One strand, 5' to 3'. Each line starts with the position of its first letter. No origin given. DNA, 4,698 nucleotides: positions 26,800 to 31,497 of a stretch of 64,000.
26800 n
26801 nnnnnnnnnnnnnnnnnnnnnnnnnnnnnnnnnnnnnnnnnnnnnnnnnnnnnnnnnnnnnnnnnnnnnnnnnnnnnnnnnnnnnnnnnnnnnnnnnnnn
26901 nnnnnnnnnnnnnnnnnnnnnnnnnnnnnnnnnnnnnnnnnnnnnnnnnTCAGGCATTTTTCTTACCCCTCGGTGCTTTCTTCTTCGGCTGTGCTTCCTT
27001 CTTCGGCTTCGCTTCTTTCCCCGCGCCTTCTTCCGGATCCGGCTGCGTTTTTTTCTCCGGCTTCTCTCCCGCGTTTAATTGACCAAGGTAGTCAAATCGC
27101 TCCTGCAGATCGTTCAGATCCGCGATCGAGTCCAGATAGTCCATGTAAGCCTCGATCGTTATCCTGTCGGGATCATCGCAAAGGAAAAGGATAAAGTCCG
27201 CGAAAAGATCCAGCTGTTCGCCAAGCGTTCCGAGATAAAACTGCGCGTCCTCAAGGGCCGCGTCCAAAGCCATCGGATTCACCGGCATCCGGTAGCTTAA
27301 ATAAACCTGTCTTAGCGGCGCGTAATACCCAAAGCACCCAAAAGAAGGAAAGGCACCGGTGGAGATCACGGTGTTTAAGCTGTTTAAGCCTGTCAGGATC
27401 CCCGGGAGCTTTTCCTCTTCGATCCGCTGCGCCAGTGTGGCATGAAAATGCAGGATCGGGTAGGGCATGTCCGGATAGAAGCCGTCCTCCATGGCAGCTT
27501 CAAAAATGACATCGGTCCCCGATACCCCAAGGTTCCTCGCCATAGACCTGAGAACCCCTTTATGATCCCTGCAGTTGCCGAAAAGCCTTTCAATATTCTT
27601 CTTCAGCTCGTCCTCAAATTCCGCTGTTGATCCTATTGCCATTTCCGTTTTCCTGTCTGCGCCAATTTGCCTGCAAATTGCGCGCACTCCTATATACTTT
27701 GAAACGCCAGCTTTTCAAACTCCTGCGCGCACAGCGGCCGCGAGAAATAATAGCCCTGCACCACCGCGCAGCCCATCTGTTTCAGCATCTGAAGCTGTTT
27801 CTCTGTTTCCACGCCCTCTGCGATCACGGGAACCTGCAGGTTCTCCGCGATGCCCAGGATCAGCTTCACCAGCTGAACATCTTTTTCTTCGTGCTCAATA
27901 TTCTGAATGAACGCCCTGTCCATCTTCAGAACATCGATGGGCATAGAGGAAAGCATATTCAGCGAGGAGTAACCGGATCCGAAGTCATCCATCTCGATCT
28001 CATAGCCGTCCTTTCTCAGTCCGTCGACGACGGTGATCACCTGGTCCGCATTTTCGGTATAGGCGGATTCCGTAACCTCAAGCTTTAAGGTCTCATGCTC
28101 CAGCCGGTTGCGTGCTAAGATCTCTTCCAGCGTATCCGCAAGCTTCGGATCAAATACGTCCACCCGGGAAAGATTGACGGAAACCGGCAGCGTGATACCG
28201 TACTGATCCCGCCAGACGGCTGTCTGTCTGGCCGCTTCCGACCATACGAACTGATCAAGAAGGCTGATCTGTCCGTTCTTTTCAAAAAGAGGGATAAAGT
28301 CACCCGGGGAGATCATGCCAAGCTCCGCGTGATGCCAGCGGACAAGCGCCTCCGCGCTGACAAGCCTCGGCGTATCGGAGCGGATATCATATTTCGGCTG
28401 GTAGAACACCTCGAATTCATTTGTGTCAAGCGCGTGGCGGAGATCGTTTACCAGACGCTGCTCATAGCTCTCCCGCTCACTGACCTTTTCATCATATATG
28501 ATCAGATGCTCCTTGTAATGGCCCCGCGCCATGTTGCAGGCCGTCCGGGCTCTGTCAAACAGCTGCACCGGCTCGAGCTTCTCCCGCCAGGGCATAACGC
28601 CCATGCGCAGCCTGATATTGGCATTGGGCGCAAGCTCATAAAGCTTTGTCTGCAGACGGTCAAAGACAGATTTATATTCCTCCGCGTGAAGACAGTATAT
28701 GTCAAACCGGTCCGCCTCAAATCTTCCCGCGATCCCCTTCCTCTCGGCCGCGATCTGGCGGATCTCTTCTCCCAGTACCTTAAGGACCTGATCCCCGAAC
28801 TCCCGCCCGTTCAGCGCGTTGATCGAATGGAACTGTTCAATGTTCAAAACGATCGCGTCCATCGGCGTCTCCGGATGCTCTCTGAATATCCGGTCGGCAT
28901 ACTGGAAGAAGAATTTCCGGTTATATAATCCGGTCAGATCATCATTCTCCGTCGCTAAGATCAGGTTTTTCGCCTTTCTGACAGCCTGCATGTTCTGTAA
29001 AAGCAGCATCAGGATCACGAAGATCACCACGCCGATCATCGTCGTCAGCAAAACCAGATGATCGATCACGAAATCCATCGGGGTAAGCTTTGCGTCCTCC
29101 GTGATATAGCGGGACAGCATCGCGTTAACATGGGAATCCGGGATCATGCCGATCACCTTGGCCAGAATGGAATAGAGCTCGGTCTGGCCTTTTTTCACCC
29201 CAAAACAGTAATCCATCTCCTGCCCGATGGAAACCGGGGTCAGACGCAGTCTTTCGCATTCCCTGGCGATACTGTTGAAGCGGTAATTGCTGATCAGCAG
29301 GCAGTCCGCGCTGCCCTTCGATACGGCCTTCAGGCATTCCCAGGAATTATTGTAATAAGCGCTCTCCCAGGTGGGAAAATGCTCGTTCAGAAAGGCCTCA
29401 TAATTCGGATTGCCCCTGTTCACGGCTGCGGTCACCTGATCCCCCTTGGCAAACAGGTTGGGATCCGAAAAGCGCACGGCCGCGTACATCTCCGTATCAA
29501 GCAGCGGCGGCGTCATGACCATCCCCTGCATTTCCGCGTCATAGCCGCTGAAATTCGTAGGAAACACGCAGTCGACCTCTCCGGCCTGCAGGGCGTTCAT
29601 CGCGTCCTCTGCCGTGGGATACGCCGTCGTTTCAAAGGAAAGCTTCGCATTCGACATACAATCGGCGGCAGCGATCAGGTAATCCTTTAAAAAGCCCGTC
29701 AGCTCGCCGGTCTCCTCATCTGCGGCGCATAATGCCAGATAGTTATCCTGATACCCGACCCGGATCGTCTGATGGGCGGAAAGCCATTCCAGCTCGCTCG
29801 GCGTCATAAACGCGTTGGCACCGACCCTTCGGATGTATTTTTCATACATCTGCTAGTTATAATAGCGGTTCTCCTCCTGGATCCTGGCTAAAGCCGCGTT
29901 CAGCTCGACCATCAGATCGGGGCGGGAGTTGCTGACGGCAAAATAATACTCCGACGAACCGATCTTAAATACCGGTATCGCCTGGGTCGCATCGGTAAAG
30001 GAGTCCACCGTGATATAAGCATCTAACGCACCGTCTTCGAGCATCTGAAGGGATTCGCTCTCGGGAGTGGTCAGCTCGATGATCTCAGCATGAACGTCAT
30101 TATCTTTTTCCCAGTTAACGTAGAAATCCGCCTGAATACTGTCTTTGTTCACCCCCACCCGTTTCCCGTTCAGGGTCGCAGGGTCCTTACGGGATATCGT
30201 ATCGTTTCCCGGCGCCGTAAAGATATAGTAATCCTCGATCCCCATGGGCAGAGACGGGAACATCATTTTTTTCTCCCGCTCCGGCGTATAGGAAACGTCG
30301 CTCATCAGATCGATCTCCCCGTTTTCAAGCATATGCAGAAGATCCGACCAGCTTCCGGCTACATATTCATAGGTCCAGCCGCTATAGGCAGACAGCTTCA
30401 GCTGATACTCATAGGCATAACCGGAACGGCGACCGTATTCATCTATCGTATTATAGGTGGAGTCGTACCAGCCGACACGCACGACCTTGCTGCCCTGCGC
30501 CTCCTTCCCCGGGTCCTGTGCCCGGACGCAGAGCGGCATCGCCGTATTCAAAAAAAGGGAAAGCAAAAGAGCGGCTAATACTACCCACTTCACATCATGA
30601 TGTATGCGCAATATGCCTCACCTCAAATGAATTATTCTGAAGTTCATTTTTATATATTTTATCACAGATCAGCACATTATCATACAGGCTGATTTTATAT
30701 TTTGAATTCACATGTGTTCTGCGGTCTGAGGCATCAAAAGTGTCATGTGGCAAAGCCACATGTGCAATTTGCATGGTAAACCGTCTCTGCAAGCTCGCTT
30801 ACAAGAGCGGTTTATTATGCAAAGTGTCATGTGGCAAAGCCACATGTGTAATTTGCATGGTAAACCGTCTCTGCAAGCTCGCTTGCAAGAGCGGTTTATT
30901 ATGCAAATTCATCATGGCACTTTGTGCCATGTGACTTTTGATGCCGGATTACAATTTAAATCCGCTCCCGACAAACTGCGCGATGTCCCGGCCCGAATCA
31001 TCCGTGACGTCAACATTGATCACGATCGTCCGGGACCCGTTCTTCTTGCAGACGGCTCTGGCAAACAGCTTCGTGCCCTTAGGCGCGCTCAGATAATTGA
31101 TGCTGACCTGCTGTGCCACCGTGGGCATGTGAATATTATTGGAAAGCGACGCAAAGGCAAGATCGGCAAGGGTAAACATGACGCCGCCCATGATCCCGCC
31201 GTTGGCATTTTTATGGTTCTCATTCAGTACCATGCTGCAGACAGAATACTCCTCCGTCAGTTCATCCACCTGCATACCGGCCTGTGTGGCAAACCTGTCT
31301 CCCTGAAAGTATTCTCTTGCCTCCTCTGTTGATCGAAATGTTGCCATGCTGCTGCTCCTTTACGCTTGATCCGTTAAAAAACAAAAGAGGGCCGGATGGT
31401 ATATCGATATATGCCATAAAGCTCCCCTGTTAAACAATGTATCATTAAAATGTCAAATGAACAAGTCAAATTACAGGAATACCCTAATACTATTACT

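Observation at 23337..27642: Translationally coupled chaperone-like gene plus 1206-aa orphan protein: candidate undescribed effector/membrane-acting module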

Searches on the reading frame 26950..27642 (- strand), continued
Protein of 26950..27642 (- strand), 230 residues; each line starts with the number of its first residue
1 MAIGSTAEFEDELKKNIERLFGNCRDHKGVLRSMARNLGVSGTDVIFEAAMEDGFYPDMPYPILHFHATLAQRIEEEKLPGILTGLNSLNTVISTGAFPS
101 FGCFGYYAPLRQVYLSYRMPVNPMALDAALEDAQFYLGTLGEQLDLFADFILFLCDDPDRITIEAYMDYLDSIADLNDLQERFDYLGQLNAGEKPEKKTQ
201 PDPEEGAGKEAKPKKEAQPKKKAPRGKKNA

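Call 63: search_protein_families(library=pfam, proteins=[L028:1884-2690:+, L028:2690-6949:+, L028:6974-7732:+, L028:12998-14761:+, L028:14775-15293:+, L030:7959-11162:+, L032:13069-14595:+, L029:13173-14078:+, L029:14038-16633:+, L029:6979-7890:+], max_evalue=0.001)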
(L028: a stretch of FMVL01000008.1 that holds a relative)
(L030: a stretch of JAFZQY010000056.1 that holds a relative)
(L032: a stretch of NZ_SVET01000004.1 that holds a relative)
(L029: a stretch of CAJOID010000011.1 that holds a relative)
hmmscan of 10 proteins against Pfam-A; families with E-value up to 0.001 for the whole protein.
L028:1884-2690:+ (268 aa): 2 families
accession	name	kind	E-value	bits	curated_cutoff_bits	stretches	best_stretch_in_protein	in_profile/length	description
PF00072.30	Response_reg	-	1.9e-24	86.4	30.2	1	3-112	1-110/111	Response regulator receiver domain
PF00486.34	Trans_reg_C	-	4.4e-05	23.9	26.2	1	149-203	8-60/77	Transcriptional regulatory protein, C terminal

L028:2690-6949:+ (1419 aa): 6 families
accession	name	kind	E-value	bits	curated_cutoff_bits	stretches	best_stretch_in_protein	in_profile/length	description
PF02518.31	HATPase_c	-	3.3e-28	98.8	26.4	1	947-1061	1-109/111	Histidine kinase-, DNA gyrase B-, and HSP90-like ATPase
PF00072.30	Response_reg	-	2.5e-24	86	30.2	1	1095-1204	1-110/111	Response regulator receiver domain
PF07494.17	Reg_prop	-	1.3e-22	77.4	20.4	0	127-142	9-24/24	Two component regulator propeller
PF00512.31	HisKA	-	1e-15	58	26.9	1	828-900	1-66/66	His Kinase A (phospho-acceptor) domain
PF01627.28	Hpt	-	2e-07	31.6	24.6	1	1258-1332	3-80/84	Hpt domain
PF13570.13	Beta-prop_ACSF4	-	4.6e-05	23.4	133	0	94-224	61-194/329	Beta-alanine-activating enzyme, beta-propeller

L028:6974-7732:+ (252 aa): 1 family
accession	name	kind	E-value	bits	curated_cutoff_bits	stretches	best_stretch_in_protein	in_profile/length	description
PF00072.30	Response_reg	-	5.5e-24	84.9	30.2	1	133-243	1-110/111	Response regulator receiver domain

L028:12998-14761:+ (587 aa): 1 family
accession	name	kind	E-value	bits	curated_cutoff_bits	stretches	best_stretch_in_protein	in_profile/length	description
PF07228.17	SpoIIE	-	2.9e-44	151.8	25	1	387-579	1-191/192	Stage II sporulation protein E (SpoIIE)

L028:14775-15293:+ (172 aa): 0 families

L030:7959-11162:+ (1067 aa): 4 families
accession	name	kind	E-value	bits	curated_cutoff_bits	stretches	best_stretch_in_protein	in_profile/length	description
PF07228.17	SpoIIE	-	5.6e-50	170.4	25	1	870-1060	2-191/192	Stage II sporulation protein E (SpoIIE)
PF07494.17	Reg_prop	-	1.1e-25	86.8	20.4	1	142-164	1-23/24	Two component regulator propeller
PF07495.19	Y_Y_Y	-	1.3e-06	28.6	26.6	1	713-760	10-55/65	Y_Y_Y domain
PF16819.11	DUF5074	-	4.2e-05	23.2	27.2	0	240-361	107-231/353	Domain of unknown function (DUF5074)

L032:13069-14595:+ (508 aa): 1 family
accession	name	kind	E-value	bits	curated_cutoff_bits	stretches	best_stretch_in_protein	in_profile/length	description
PF07228.17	SpoIIE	-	4.5e-50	170.7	25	1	316-507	1-191/192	Stage II sporulation protein E (SpoIIE)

L029:13173-14078:+ (301 aa): 1 family
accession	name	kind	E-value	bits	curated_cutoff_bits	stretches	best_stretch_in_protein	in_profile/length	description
PF00583.31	Acetyltransf_1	-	1.1e-05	26.1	20.7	1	26-95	27-98/116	Acetyltransferase (GNAT) family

L029:14038-16633:+ (865 aa): 0 families

L029:6979-7890:+ (303 aa): 0 families

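Call 65: search_solved_structures(query=A6, max_evalue=5)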
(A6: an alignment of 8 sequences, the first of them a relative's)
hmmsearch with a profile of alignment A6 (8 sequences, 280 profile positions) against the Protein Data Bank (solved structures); distinct sequences matched with E-value up to 5: 1.
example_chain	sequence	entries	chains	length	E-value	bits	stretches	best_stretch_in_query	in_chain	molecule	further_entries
5xxr_A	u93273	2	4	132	0.34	13.3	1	15-87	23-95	Protein RibT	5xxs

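Call 66: find_related_loci(query=A2, collection=viral_contigs, flank=8000)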
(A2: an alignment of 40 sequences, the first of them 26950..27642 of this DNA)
Query A2 (230 aa) in viral_contigs; peptide patterns used: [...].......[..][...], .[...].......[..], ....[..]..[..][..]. (x = any residue, [..] = any of these).
105 stretches matched a pattern, but none encodes a relative of the query by tblastn (E <= 1e-3).

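Call 80: search_protein_families(library=pfam, alignment_id=A2, max_evalue=10)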
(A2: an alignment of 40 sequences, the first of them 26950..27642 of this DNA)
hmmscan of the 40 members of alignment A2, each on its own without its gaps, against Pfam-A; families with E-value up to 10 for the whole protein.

A. member 1, window:26950-27642:- (230 aa): 0 families

B. families by the number of members that match (of 40 scanned): 45 families (the first 25 are shown)
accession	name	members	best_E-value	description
PF23991.1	DUF7310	6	0.0075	Coiled-coil region of unknown function (DUF7310)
PF06825.17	HSBP1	3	0.0045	Heat shock factor binding protein 1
PF02834.22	LigT_PEase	3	0.075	LigT like Phosphoesterase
PF21698.3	Spo16_C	3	0.095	Spo16 protein, C-terminal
PF17099.10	TrpP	3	0.096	Tryptophan transporter TrpP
PF02346.21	Vac_Fusion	2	0.076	Chordopoxvirus multifunctional envelope protein A27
PF02787.25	CPSase_L_D3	2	0.095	Carbamoyl-phosphate synthetase large chain, oligomerisation domain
PF09277.16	Erythro-docking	2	0.11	Erythronolide synthase, docking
PF12841.12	YvrJ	2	0.44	YvrJ protein family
PF08312.17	cwf21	1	0.00049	cwf21 domain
PF05045.17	RgpF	1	0.006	Rhamnan synthesis protein F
PF09758.14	FPL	1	0.012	Uncharacterised conserved protein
PF03670.18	UPF0184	1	0.022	Uncharacterised protein family (UPF0184)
PF10456.14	BAR_3_WASP_bdg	1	0.028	WASP-binding domain of Sorting nexin protein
PF04120.17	Iron_permease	1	0.028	Low affinity iron permease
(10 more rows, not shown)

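Call 82: search_dna_similar(query=window:26950-27642:-, collection=plasmids, mode=protein, max_evalue=0.001)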
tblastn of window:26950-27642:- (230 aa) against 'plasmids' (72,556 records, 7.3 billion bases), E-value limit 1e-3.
No match.

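Call 83: search_dna_similar(query=window:26950-27642:-, collection=phages, mode=protein, max_evalue=0.001)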
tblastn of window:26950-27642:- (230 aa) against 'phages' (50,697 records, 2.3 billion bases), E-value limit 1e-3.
No match.
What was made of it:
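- The family was not found on phages, plasmids or viral contigs (calls 66, 82, 83).
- Tried and rejected: Searches of viral contigs, phage records and plasmid records found no relatives (calls 66, 82, 83), so I rejected a mobile-element or phage origin.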

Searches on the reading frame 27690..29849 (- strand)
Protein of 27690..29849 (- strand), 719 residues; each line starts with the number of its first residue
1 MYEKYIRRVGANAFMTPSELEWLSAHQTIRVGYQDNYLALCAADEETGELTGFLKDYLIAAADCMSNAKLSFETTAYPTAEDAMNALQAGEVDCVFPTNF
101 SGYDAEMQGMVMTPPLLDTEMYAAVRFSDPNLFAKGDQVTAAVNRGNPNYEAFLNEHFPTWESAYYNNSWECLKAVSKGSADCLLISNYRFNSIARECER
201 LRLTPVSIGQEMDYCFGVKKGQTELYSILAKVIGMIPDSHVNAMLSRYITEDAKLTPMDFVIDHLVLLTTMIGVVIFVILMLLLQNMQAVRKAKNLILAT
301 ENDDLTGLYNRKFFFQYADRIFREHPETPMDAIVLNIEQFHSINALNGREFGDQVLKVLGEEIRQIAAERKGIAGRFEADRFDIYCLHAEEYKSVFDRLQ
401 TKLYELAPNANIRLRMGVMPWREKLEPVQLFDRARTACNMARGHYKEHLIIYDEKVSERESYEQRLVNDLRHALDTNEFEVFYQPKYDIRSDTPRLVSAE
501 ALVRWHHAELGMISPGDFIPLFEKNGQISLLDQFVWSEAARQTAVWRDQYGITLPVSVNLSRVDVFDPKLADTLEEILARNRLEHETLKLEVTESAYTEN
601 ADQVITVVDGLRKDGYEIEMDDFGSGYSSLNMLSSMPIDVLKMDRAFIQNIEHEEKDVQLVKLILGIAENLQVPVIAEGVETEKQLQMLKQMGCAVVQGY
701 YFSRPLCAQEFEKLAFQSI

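Call 3: search_protein_families(library=pfam, proteins=[window:27690-29849:-], max_evalue=0.1)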
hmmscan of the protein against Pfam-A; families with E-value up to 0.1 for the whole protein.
window:27690-29849:- (719 aa): 3 families
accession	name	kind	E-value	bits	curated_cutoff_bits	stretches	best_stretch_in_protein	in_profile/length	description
PF00563.25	EAL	-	3.9e-69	233.1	31.3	1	468-705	2-236/236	EAL domain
PF00990.26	GGDEF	-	2.2e-16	60.5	23.8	1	302-442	3-155/161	Diguanylate cyclase, GGDEF domain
PF00497.25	SBP_bac_3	-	9.6e-07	29.1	26.4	1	29-248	1-129/132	Bacterial extracellular solute-binding proteins, family 3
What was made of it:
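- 27690..29849 (-): Upstream co-oriented gene: an SBP_bac_3 sensor, a TM segment, a GGDEF domain and an EAL domain with its EAL motif. It lies 47 nt from the small gene and is probably in the same operon. Pfam hits (call 3).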

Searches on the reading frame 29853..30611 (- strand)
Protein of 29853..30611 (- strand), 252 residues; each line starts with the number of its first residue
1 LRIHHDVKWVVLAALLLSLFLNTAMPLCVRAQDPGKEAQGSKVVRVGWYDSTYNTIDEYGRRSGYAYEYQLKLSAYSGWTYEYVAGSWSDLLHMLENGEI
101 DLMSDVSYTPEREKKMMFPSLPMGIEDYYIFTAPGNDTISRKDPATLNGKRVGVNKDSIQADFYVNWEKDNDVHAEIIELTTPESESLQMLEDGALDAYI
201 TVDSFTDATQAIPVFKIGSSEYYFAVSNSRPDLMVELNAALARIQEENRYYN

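Call 3: search_protein_families(library=pfam, proteins=[window:29853-30611:-], max_evalue=0.1)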
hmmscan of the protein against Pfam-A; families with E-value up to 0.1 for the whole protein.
window:29853-30611:- (252 aa): 2 families
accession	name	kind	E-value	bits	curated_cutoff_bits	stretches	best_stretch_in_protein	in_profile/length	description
PF00497.25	SBP_bac_3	-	5.7e-15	55.7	26.4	1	52-250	11-122/132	Bacterial extracellular solute-binding proteins, family 3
PF03466.25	LysR_substrate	-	0.019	14.8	28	0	183-229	43-87/209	LysR substrate binding domain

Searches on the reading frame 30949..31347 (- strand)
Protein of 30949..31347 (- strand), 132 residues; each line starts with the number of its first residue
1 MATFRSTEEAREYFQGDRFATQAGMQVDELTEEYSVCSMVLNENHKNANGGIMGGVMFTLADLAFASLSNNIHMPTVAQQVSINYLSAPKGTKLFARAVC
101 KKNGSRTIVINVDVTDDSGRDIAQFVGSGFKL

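Call 46: search_protein_families(library=pfam, proteins=[window:30949-31347:-], max_evalue=0.001)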
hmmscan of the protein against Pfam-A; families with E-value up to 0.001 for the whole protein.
window:30949-31347:- (132 aa): 2 families
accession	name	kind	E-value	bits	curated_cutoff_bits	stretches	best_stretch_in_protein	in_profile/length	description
PF03061.28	4HBT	-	4.5e-09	36.9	20.6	1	50-122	2-78/79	Thioesterase superfamily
PF14539.12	DUF4442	-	3.8e-06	27.6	25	1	23-123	19-124/132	Domain of unknown function (DUF4442)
